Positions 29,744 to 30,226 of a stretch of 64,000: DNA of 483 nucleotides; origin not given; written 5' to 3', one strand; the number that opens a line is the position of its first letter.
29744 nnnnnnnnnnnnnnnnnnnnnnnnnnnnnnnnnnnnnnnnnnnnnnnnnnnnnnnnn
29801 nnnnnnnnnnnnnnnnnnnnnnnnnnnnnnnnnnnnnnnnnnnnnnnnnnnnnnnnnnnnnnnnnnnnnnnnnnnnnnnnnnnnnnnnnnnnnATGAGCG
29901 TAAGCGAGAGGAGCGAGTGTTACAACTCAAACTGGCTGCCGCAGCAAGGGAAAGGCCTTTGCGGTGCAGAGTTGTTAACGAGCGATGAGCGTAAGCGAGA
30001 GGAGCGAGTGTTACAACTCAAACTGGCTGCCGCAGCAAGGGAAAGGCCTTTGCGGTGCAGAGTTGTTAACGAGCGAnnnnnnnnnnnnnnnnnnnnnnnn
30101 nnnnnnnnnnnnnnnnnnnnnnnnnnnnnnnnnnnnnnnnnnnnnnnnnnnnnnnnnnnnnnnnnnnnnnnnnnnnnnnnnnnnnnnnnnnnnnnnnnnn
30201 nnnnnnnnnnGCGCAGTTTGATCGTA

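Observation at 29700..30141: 91-bp tandem repeat array with internal palindromes, a perfect hairpin and a tRNA T-arm-like fragment downstream of tRNA-Val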

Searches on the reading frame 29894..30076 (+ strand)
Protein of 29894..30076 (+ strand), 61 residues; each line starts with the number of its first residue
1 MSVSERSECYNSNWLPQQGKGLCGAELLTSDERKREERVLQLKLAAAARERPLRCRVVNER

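Call 47: find_homologous_proteins(query=window:29894-30076:+, max_evalue=10)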
Query seq(61 aa) (61 aa): 2 proteins with E <= 10 among 2 candidates.
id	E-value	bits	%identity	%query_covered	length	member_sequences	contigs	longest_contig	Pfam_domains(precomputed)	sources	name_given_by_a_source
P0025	5.3e-18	81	72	95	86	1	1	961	-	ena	-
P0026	2.4e-10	57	84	62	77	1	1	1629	-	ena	-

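Call 49: find_encoding_contigs(protein=P0025, flank=5000, max_places=6)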
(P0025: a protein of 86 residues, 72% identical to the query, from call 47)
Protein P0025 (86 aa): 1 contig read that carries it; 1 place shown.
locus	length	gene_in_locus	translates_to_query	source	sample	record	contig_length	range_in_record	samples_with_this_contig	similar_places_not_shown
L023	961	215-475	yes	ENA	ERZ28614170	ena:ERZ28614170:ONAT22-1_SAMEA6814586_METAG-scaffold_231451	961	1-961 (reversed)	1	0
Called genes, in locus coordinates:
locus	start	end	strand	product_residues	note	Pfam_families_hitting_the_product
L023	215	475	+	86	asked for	-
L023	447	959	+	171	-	?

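Call 50: find_encoding_contigs(protein=P0026, flank=5000, max_places=6)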
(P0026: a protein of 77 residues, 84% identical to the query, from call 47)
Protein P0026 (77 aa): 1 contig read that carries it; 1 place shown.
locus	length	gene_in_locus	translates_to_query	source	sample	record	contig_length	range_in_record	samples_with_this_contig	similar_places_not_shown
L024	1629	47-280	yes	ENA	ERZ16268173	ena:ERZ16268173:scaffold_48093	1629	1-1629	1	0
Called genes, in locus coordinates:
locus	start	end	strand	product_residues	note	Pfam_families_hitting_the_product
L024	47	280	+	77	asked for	-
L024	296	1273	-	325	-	PF00535:Glycos_transf_2, PF10111:Glyco_tranf_2_2, PF13641:Glyco_tranf_2_3 (weak)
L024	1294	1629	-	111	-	?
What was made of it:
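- Tried and rejected: The 61-aa open frame of the array found two further contigs, both at the same locus (calls 47, 49, 50).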

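Call 58: search_protein_families(library=pfam, proteins=[L023:447-959:+, L024:296-1273:-], max_evalue=0.01)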
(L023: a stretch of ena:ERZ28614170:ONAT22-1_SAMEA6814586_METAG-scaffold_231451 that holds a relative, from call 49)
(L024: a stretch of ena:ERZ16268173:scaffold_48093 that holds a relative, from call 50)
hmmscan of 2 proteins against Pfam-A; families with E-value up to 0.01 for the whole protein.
L023:447-959:+ (171 aa): 0 families

L024:296-1273:- (325 aa): 4 families
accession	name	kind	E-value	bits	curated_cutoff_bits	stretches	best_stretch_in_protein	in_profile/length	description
PF00535.33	Glycos_transf_2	-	7.8e-38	130.5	23.3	1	5-133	1-130/168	Glycosyl transferase family 2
PF10111.15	Glyco_tranf_2_2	-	2.3e-11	44.1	27.3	1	5-105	1-106/276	Glycosyltransferase like family 2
PF13641.12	Glyco_tranf_2_3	-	3.6e-05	24.3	27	1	4-122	3-127/230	Glycosyltransferase like family 2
PF13704.12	Glyco_tranf_2_4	-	0.0028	18.6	27.5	0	12-94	2-84/98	Glycosyl transferase family 2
